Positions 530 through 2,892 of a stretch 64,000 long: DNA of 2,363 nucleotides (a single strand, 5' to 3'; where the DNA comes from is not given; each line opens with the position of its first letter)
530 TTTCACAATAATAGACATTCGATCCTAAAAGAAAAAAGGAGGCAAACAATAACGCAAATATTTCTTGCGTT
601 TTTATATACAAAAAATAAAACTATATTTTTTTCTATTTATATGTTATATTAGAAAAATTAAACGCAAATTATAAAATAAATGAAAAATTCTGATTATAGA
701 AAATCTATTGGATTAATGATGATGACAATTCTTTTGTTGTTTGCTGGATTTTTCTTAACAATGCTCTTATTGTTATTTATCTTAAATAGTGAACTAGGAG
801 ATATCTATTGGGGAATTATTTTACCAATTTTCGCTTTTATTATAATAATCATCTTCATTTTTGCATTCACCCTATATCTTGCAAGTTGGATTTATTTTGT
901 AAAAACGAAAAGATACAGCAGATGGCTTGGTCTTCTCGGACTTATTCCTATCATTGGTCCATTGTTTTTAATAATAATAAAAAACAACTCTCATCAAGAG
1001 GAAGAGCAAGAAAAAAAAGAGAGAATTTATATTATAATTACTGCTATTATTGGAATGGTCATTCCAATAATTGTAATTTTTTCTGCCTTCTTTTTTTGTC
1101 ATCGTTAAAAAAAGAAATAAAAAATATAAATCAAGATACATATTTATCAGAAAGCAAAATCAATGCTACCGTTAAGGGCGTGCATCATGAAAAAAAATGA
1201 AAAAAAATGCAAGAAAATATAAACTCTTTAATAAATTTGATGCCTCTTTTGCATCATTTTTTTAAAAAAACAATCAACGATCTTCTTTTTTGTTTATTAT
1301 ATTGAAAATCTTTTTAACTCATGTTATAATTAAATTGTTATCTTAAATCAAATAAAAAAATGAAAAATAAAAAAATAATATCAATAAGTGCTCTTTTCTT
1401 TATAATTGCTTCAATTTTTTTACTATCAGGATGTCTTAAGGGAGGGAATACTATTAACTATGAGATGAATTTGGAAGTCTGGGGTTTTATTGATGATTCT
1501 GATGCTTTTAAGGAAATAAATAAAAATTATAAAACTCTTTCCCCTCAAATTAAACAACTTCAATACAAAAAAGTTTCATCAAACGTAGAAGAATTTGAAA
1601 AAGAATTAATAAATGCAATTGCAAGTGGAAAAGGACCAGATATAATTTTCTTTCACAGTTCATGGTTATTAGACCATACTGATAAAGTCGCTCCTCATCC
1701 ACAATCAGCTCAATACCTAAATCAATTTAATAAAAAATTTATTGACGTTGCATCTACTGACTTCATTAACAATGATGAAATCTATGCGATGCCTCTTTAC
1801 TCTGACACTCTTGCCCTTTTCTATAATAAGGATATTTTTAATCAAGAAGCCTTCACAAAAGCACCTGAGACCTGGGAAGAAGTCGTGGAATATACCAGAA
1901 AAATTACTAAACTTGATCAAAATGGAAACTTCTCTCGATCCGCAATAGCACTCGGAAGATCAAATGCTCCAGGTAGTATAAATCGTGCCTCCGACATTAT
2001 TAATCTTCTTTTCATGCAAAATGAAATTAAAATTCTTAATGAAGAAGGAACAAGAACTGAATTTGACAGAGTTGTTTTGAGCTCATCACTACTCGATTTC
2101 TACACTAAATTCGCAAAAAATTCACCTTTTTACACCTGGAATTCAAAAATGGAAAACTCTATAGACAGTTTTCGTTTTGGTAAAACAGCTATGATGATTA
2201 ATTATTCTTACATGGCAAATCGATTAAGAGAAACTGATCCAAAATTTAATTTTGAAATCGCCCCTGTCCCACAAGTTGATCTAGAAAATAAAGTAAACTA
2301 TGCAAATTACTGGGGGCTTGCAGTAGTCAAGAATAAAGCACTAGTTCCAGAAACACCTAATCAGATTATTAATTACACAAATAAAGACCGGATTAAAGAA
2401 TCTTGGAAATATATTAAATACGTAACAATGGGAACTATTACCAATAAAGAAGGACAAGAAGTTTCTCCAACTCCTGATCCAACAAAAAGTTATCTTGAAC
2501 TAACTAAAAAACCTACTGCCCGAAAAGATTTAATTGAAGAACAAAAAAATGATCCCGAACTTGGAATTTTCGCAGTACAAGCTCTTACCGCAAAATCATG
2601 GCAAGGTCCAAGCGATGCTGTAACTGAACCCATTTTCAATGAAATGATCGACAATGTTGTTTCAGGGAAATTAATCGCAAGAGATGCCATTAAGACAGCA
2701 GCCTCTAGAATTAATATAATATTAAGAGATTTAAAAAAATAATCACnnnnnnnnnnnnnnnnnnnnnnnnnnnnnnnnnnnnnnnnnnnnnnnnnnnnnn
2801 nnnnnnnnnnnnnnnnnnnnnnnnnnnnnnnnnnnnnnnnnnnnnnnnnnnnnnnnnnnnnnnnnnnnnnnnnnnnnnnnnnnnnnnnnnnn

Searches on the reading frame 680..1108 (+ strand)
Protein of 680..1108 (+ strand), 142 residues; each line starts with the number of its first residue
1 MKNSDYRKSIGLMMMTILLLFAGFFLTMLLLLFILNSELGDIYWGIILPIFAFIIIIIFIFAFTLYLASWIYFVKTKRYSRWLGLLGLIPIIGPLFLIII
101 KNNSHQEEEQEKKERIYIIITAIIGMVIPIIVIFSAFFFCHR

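Call 8: search_protein_families(library=pfam, proteins=[window:680-1108:+], max_evalue=0.001)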
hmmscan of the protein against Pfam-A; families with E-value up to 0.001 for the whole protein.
window:680-1108:+ (142 aa): 0 families

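Call 86: search_protein_families(library=phrogs, proteins=[window:680-1108:+], max_evalue=0.01)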
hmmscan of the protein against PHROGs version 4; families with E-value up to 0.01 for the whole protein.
window:680-1108:+ (142 aa): 0 families

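Call 95: find_encoding_contigs(protein=window:680-1108:+, flank=10000, max_places=3)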
Protein window:680-1108:+ (142 aa): 5 contigs read that carry it; 3 places shown.
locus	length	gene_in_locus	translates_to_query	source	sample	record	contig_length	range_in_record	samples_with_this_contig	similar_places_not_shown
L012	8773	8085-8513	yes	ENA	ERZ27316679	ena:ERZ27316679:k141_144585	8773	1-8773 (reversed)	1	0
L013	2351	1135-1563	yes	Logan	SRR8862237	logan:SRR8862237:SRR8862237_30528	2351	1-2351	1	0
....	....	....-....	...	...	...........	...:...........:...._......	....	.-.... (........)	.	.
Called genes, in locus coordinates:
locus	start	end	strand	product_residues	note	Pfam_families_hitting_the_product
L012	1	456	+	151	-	?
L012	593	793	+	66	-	PF00313:CSD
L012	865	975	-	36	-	PF07963:N_methyl (weak)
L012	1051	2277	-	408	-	PF12704:MacB_PCD, PF02687:FtsX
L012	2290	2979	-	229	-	PF00005:ABC_tran, PF02463:SMC_N (faint)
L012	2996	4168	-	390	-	PF25917:BSH_RND (faint), PF25973:BSH_CzcB (weak), PF25954:Beta-barrel_RND_2 (weak), PF25990:Beta-barrel_YknX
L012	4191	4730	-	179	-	-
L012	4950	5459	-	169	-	-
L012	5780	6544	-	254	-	-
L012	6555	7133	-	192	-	PF04542:Sigma70_r2, PF08281:Sigma70_r4_2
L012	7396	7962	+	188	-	PF03575:Peptidase_S51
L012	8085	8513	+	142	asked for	-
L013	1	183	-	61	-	?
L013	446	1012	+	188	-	PF03575:Peptidase_S51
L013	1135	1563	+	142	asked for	-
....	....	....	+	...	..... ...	-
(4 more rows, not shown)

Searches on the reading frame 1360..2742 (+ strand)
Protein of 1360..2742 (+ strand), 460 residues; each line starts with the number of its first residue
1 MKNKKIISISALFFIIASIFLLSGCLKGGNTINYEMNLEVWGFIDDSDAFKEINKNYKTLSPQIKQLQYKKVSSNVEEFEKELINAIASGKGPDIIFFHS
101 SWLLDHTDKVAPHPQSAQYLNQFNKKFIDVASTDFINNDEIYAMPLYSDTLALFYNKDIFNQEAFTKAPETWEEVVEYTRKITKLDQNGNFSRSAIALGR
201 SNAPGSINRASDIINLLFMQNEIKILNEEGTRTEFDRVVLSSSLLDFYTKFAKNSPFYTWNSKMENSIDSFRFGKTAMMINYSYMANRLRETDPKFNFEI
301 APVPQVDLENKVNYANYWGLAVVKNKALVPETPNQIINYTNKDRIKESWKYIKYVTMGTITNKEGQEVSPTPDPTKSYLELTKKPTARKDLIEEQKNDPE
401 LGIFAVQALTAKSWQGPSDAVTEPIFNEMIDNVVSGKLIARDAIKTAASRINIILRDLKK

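Call 3: search_protein_families(library=pfam, proteins=[window:1360-2742:+], max_evalue=1)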
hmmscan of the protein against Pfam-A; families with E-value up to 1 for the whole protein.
window:1360-2742:+ (460 aa): 3 families
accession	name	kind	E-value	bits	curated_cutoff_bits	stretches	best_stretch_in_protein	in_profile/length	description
PF01547.30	SBP_bac_1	-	1.9e-20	74.6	26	1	81-327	38-288/307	Bacterial extracellular solute-binding protein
PF13416.11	SBP_bac_8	-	5.4e-17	62.9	27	1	73-350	18-254/279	Bacterial extracellular solute-binding protein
PF23856.1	DUF7219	-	0.0095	16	27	1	30-70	17-57/61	Family of unknown function (DUF7219)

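Call 4: search_protein_families(library=ncbifam, proteins=[window:1360-2742:+], max_evalue=1)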
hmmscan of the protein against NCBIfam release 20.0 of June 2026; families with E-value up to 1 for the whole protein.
window:1360-2742:+ (460 aa): 4 families
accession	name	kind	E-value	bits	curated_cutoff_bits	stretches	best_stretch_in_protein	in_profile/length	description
NF007011.0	PRK09474.1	equivalog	5.4e-10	38.6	291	1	76-185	66-168/396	maltose/maltodextrin ABC transporter substrate-binding protein MalE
TIGR03850.1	bind_CPR_0540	equivalog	1.6e-08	33.6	299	1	127-312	137-317/437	carbohydrate ABC transporter substrate-binding protein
NF008211.0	PRK10974.1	equivalog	2.9e-06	26.2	411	1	125-305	120-294/439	sn-glycerol-3-phosphate ABC transporter substrate-binding protein UgpB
NF053763.1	ABCarbgalBndGanS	equivalog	1.2e-05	24.2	700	1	33-189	36-183/420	galactooligosaccharide ABC transporter substrate-binding protein GanS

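Call 88: list_cluster_members(proteins=[P0001, P0011, window:1360-2742:+, window:4434-5039:+])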
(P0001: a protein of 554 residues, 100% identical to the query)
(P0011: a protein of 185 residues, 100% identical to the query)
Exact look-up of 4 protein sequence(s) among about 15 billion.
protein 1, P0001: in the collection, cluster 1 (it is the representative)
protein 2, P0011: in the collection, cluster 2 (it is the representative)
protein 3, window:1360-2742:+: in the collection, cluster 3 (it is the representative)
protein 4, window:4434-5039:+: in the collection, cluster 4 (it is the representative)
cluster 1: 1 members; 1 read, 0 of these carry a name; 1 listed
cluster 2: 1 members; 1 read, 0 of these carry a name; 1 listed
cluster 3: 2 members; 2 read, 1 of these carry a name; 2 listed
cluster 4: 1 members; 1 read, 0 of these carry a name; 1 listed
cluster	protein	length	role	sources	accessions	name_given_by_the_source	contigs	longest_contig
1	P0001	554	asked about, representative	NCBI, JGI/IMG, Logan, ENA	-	-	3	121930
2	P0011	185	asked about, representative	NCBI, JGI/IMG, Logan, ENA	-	-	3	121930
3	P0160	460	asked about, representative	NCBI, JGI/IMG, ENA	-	-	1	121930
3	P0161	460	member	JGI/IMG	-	ABC-type glycerol-3-phosphate transport system substrate-binding protein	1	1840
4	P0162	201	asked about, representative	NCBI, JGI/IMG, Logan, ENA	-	-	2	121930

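Call 94: find_encoding_contigs(protein=window:1360-2742:+, flank=10000, max_places=3)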
Protein window:1360-2742:+ (460 aa): no gene with exactly this product is on record in the collection.
